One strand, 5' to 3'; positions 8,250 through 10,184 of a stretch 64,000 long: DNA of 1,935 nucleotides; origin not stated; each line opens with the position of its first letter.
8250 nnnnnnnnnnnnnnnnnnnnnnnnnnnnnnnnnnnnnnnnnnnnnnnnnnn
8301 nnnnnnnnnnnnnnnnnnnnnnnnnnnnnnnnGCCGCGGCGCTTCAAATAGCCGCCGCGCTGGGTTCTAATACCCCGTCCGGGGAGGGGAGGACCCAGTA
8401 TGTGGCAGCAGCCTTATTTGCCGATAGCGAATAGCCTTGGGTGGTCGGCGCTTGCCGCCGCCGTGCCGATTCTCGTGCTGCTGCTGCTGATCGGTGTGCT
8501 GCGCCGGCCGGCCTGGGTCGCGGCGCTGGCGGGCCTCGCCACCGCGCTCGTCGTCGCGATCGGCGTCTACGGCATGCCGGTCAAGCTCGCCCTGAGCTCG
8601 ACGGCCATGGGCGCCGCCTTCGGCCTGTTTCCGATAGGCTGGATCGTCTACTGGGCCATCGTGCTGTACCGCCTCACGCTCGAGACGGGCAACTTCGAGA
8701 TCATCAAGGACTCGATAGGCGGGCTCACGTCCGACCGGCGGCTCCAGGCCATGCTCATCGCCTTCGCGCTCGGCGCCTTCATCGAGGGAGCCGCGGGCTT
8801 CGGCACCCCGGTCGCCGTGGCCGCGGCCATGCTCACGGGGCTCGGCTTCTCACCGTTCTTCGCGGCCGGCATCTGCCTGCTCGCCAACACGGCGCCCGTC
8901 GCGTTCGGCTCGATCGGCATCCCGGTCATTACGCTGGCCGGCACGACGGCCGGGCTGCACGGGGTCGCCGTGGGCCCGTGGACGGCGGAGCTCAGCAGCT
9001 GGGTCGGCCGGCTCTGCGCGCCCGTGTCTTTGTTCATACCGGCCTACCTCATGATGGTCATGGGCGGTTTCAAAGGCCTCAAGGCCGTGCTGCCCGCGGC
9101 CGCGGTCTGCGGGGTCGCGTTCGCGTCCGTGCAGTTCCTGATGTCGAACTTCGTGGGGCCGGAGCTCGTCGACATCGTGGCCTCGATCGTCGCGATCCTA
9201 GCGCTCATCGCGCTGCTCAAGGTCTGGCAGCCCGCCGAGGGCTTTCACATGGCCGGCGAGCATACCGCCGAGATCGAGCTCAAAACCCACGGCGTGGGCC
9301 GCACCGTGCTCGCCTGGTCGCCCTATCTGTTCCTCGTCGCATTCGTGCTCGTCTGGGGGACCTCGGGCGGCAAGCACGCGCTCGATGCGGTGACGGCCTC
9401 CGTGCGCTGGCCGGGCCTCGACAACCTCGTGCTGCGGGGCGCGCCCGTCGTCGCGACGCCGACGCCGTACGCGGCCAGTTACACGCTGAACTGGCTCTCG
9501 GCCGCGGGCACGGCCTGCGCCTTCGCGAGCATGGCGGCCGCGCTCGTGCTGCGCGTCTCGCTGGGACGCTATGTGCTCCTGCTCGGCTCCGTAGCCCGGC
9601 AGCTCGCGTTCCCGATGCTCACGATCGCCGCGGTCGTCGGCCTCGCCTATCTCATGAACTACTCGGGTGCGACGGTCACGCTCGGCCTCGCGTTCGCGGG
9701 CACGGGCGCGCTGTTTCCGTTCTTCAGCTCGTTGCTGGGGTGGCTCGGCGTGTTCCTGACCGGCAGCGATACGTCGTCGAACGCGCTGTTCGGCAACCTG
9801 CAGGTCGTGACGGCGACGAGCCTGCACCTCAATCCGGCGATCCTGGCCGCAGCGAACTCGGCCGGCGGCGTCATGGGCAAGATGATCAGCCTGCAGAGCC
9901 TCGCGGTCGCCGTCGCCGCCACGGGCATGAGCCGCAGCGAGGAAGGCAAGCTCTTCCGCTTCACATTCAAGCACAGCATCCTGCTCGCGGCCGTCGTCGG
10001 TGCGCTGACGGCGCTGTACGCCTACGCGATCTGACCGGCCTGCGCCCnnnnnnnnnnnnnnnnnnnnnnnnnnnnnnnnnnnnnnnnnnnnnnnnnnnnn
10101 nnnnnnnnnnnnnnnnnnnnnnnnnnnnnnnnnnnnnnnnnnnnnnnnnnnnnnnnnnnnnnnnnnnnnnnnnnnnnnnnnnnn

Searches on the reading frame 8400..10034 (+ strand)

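Call 5: search_protein_families(library=pfam, proteins=[window:8400-10034:+], max_evalue=0.01)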
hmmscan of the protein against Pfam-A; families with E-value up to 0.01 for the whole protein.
window:8400-10034:+ (544 aa): 1 family
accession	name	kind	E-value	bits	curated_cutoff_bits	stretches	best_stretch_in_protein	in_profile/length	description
PF02652.20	Lactate_perm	-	5.4e-154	514.2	27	1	16-539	2-521/522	L-lactate permease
